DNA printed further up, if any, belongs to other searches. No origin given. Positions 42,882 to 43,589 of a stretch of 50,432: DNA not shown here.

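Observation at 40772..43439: Stand-alone T4-Pnk-like 5'-kinase and LigD-type 3'-phosphoesterase flanking the RNR gene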

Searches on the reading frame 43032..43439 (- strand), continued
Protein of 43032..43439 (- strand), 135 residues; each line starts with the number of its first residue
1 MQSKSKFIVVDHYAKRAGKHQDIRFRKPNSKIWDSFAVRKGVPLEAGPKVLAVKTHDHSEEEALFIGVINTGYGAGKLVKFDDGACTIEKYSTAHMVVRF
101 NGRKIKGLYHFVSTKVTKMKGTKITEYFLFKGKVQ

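Call 28: find_encoding_contigs(protein=P0003, flank=8000, max_places=1)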
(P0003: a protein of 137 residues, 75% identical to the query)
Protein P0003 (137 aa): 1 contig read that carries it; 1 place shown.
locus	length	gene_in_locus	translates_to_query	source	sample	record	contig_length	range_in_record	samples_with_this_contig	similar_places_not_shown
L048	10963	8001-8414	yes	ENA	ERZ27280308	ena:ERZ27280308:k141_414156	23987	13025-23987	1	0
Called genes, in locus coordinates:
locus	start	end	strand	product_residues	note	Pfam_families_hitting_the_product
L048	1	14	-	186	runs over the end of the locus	-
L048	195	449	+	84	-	-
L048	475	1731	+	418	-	PF05970:PIF1, PF13604:AAA_30, PF13245:AAA_19, PF01443:Viral_helicase1 (faint), PF13538:UvrD_C_2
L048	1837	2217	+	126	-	-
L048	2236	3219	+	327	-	PF03215:Rad17 (weak), PF00004:AAA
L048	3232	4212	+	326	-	-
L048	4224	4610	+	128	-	-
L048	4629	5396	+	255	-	-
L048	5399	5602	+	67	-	-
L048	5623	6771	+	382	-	PF02739:5_3_exonuc_N (weak)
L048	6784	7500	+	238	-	PF26809:Phage_T4_gp13 (faint)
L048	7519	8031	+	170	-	-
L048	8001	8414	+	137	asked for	PF13298:LigD_N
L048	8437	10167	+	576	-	PF02867:Ribonuc_red_lgC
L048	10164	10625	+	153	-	PF13671:AAA_33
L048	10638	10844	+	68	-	-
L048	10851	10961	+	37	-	?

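Call 29: find_encoding_contigs(protein=P0004, flank=8000, max_places=1)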
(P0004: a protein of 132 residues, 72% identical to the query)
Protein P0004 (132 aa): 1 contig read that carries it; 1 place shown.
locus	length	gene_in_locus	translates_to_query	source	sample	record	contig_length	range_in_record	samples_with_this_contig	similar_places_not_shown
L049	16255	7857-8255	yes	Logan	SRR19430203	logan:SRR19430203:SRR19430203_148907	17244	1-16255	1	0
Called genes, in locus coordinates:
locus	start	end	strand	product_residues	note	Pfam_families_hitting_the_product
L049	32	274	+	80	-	-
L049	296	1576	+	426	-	PF05970:PIF1 (weak), PF00580:UvrD-helicase (weak), PF13245:AAA_19, PF13361:UvrD_C (weak), PF01443:Viral_helicase1 (faint), PF13604:AAA_30, PF13538:UvrD_C_2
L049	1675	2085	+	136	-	-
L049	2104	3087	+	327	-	PF03215:Rad17 (weak), PF00004:AAA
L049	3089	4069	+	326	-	-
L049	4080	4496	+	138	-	-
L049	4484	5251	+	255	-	-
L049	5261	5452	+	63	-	-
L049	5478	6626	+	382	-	PF02739:5_3_exonuc_N (weak)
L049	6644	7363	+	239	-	-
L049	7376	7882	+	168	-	PF02075:RuvC (weak)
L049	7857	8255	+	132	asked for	PF13298:LigD_N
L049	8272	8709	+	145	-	PF00856:SET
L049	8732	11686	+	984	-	PF02867:Ribonuc_red_lgC, PF14890:Intein_splicing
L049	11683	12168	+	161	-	PF06414:Zeta_toxin (weak), PF08433:KTI12, PF13671:AAA_33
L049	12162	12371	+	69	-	-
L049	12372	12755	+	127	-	-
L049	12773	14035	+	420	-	PF00154:RecA_N, PF06745:ATPase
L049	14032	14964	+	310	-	-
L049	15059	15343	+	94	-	PF13083:KH_KhpA-B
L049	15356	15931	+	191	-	-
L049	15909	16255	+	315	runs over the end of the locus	-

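Call 30: find_encoding_contigs(protein=P0005, flank=8000, max_places=1)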
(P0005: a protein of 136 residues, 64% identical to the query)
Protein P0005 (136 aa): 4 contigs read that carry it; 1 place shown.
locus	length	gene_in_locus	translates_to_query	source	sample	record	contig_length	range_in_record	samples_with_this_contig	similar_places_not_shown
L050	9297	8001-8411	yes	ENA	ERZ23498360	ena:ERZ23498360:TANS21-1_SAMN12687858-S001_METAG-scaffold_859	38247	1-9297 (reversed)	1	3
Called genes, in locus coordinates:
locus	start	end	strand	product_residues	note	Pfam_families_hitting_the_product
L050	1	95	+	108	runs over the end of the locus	-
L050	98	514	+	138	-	-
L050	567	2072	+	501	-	PF02074:Peptidase_M32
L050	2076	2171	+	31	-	-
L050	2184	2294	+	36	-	-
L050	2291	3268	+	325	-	-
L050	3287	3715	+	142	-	-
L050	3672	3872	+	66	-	-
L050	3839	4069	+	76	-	-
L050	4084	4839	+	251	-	-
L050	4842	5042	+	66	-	-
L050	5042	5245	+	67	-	-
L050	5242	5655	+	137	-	-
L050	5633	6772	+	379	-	PF01367:5_3_exonuc (faint)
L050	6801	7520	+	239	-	PF26809:Phage_T4_gp13 (faint)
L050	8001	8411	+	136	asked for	PF13298:LigD_N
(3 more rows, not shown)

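Call 45: predict_structure(alignment_id=A3)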
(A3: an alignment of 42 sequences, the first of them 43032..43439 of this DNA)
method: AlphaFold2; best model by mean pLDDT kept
length: 135 residues; sequences in the alignment: 42
mean_pLDDT: 92.2   pTM: 0.86
mean pLDDT of the five models: 92.2, 91.5, 91.3, 90.9, 90.6
residues with pLDDT >= 90: 111; 70-90: 12; 50-70: 10; < 50: 2
segments of 3 or more residues with pLDDT < 50: none
pLDDT, mean of each block of 10 residues (from residue 1): 92 95 95 96 96 94 97 94 98 95 98 73 82 79
secondary structure, 60 per line:
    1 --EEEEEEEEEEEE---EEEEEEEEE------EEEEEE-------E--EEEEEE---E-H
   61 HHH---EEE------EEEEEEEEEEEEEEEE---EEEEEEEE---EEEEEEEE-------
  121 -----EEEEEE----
elements in order: E3-14 E18-26 E33-38 E49-54 H60-63 E67-69 E76-91 E95-102 E106-113 E126-131

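Call 48: fold_search(model_id=the predicted structure, library=pdb)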
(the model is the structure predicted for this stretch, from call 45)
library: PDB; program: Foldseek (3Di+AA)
matches with E <= 10: 399; with E <= 0.001: 7
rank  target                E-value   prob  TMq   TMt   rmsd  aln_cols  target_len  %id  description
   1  3p43                  1.7e-09  1.00  0.82  0.89   2.2       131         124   32  Structure and Activities of Archaeal Members of the LigD 3' Phosphoesterase DNA Repair Enzyme Superfamily (released 2011-01-19)
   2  3p4h                  1.8e-09  1.00  0.80  0.91   2.0       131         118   31  Structures of archaeal members of the LigD 3'-phosphoesterase DNA repair enzyme superfamily (released 2011-01-19)
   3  3n9b_B                2.5e-09  1.00  0.81  0.70   2.2       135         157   32  Crystal Structure of the P. aeruginosa LigD phosphoesterase domain (released 2010-08-11)
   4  3n9d                  5.0e-09  1.00  0.80  0.73   2.3       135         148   31  Monoclinic Structure of P. aeruginosa LigD phosphoesterase domain (released 2010-08-11)
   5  3n9b_A                2.2e-08  1.00  0.78  0.72   2.3       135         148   30  Crystal Structure of the P. aeruginosa LigD phosphoesterase domain (released 2010-08-11)
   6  5dmp                  2.8e-08  1.00  0.77  0.63   3.6       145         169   28  Structure of the Archaeal NHEJ Phosphoesterase from Methanocella paludicola. (released 2015-10-07)
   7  2lj6_MODEL_1_A        1.6e-07  1.00  0.68  0.70   4.9       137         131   31  Solution Structure and DNA-binding Properties of the Phosphoesterase Domain of DNA Ligase D (released 2011-11-16)
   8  7emf_R                2.7e-01  0.38  0.36  0.28  13.5       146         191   12  Human Mediator (deletion of MED1-IDR) in a Tail-extended conformation (released 2021-05-05)
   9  5o1r_A                2.9e-01  0.06  0.16  0.18  13.6       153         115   10  human Fab 5H2 bound to NHBA-C3 from Neisseria meningitidis serogroup B (released 2018-05-30)
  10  8to0_5                3.6e-01  0.47  0.28  0.14   5.7        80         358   16  48-nm repeating structure of doublets from mouse sperm flagella (released 2023-11-01)
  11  7lbm_k                3.6e-01  0.30  0.35  0.27  15.0       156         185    8  Structure of the human Mediator-bound transcription pre-initiation complex (released 2021-03-24)
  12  3pve_B                3.6e-01  0.12  0.18  0.16  13.3       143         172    6  Crystal structure of the G2 domain of Agrin from Mus Musculus (released 2011-01-19)
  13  1kz7_C                3.6e-01  0.11  0.20  0.10  14.1       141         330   13  Crystal Structure of the DH/PH Fragment of Murine Dbs in Complex with the Placental Isoform of Human Cdc42 (released 2002-03-20)
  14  5wer_J                4.2e-01  0.14  0.23  0.14  14.6       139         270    6  Crystal Structure of TAPBPR and H2-Dd complex (released 2017-10-18)
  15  1kz7_A                4.4e-01  0.07  0.18  0.10  15.0       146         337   12  Crystal Structure of the DH/PH Fragment of Murine Dbs in Complex with the Placental Isoform of Human Cdc42 (released 2002-03-20)
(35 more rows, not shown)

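Call 51: search_protein_families(library=ncbifam, proteins=[window:43032-43439:-], max_evalue=0.01)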
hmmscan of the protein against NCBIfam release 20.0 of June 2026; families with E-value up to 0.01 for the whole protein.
window:43032-43439:- (135 aa): 3 families
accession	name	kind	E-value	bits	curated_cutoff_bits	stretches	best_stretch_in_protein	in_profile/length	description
NF007210.0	PRK09632.1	equivalog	2.5e-18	65.8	989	1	3-117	326-437/781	ATP-dependent DNA ligase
TIGR02777.1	LigD_PE_dom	equivalog_domain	9.5e-18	64.5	144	1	3-132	26-153/156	DNA ligase D, 3'-phosphoesterase domain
NF004628.0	PRK05972.1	subfamily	2.2e-11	42.7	895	1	4-132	33-161/870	ATP-dependent DNA ligase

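Call 80: search_protein_representatives(alignment_id=A3)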
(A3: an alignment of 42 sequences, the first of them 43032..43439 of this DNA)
Query: 42 sequences, 135 profile positions. Proteins with E-value up to 0.001 (for the whole library): 5121; up to 1e-10: 1547; up to 1e-30: 39. The best 150 are listed.
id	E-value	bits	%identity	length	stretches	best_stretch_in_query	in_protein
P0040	1.4e-64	232.2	-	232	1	2-133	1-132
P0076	4.6e-62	224.0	-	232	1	2-134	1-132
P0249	3.5e-61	221.1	-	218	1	1-134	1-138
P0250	1.8e-58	212.3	-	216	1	5-133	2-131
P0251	5.7e-57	207.5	-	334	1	1-133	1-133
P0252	6.0e-57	207.4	-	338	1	1-134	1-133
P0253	1.9e-56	205.8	-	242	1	1-134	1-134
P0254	9.1e-53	193.9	-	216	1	3-134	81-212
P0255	1.3e-52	193.4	-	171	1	3-122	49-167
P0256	3.0e-52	192.2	-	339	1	1-134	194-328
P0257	3.0e-52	192.2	-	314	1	3-134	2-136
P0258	3.3e-52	192.1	-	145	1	3-134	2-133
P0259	7.1e-52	191.0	-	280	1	4-134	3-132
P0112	6.0e-48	178.3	-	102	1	34-134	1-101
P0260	2.3e-47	176.4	-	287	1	2-134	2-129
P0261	5.0e-47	175.3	-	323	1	5-134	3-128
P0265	1.9e-44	166.9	-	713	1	2-133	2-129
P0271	3.1e-41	156.5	-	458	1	1-133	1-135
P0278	5.6e-37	142.8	-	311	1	1-134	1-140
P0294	2.4e-24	101.9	-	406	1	5-116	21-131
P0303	5.3e-23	97.5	-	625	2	32-115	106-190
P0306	1.7e-22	95.9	-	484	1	5-115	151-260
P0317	5.3e-21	91.1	-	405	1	48-134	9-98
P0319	7.6e-21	90.6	-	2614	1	3-118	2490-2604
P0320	1.3e-20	89.8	-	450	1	4-133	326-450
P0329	5.8e-20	87.7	-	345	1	3-131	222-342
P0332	9.3e-20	87.0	-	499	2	3-67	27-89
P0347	4.8e-19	84.7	-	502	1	6-120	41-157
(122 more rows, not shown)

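Call 81: search_protein_families(library=pfam, proteins=[P0251, P0252, P0256, P0257, P0259, P0260, P0261, P0265, P0271, P0278], max_evalue=0.001)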
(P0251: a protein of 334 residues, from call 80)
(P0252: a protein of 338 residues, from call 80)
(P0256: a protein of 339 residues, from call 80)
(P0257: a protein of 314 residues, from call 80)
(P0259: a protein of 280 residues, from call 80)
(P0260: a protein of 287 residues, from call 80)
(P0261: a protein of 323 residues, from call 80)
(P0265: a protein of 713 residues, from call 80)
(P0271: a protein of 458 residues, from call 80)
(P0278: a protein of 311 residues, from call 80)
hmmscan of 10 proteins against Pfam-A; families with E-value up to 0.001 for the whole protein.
P0251 (334 aa): 1 family
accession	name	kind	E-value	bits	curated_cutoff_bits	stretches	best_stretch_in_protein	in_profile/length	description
PF13298.12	LigD_N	-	2e-20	73.4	31.1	1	11-113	2-106/107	DNA Ligase D 3'-phosphoesterase domain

P0252 (338 aa): 1 family
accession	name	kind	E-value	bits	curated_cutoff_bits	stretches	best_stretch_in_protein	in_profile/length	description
PF13298.12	LigD_N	-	1.1e-17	64.5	31.1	1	11-112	2-106/107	DNA Ligase D 3'-phosphoesterase domain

P0256 (339 aa): 1 family
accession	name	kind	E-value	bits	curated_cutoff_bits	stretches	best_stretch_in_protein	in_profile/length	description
PF13298.12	LigD_N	-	7.3e-17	61.9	31.1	1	204-305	2-106/107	DNA Ligase D 3'-phosphoesterase domain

P0257 (314 aa): 2 families
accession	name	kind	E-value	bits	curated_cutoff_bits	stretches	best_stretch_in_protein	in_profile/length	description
PF13298.12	LigD_N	-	1.6e-16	60.8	31.1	1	10-111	2-106/107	DNA Ligase D 3'-phosphoesterase domain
PF02915.23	Rubrerythrin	-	5.8e-07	30.4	22.8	1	242-312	2-73/137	Rubrerythrin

P0259 (280 aa): 2 families
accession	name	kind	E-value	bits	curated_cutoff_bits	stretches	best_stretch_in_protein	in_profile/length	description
PF13298.12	LigD_N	-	6.2e-14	52.5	31.1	1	10-110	2-105/107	DNA Ligase D 3'-phosphoesterase domain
PF18905.5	DUF5661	-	6.4e-12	46.1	27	1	234-273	20-63/65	Protein of unknown function (DUF5661)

P0260 (287 aa): 3 families
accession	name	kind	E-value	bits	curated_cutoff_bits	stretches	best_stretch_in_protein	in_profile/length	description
PF13298.12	LigD_N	-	5.2e-15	55.9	31.1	1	11-111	2-105/107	DNA Ligase D 3'-phosphoesterase domain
PF00317.26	Ribonuc_red_lgN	-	6.3e-10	39.4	28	1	137-205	3-77/77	Ribonucleotide reductase, all-alpha domain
PF02867.20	Ribonuc_red_lgC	-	7.6e-06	25.3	23.9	1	209-268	2-61/523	Ribonucleotide reductase, barrel domain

P0261 (323 aa): 4 families
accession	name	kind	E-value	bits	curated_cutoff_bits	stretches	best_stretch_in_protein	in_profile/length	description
PF13298.12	LigD_N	-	1.3e-14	54.6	31.1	1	9-110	2-106/107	DNA Ligase D 3'-phosphoesterase domain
PF02915.23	Rubrerythrin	-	2.7e-07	31.5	22.8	1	186-250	6-73/137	Rubrerythrin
PF22277.2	EncFtn-like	-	4.1e-05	23.7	27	1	169-240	5-76/85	EncFtn-like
PF09537.16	DUF2383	-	0.00025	21.6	30.8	0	188-241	11-64/111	Domain of unknown function (DUF2383)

P0265 (713 aa): 3 families
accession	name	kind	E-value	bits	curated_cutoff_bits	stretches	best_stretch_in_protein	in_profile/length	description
PF02867.20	Ribonuc_red_lgC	-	2.8e-99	333.6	23.9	1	212-663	2-523/523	Ribonucleotide reductase, barrel domain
PF00317.26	Ribonuc_red_lgN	-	1.7e-12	47.7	28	1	138-208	3-77/77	Ribonucleotide reductase, all-alpha domain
PF13298.12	LigD_N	-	9.2e-12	45.5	31.1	1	11-112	2-105/107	DNA Ligase D 3'-phosphoesterase domain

P0271 (458 aa): 2 families
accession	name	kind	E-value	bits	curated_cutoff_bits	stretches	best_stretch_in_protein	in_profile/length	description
PF13298.12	LigD_N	-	1.1e-15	58.1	31.1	1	11-113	2-106/107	DNA Ligase D 3'-phosphoesterase domain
PF01435.24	Peptidase_M48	-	6.8e-15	55.8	20.3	1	205-401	10-184/186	Peptidase family M48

P0278 (311 aa): 1 family
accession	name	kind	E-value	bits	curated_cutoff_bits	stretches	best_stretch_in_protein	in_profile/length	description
PF13298.12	LigD_N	-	3.1e-11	43.8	31.1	1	12-115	3-104/107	DNA Ligase D 3'-phosphoesterase domain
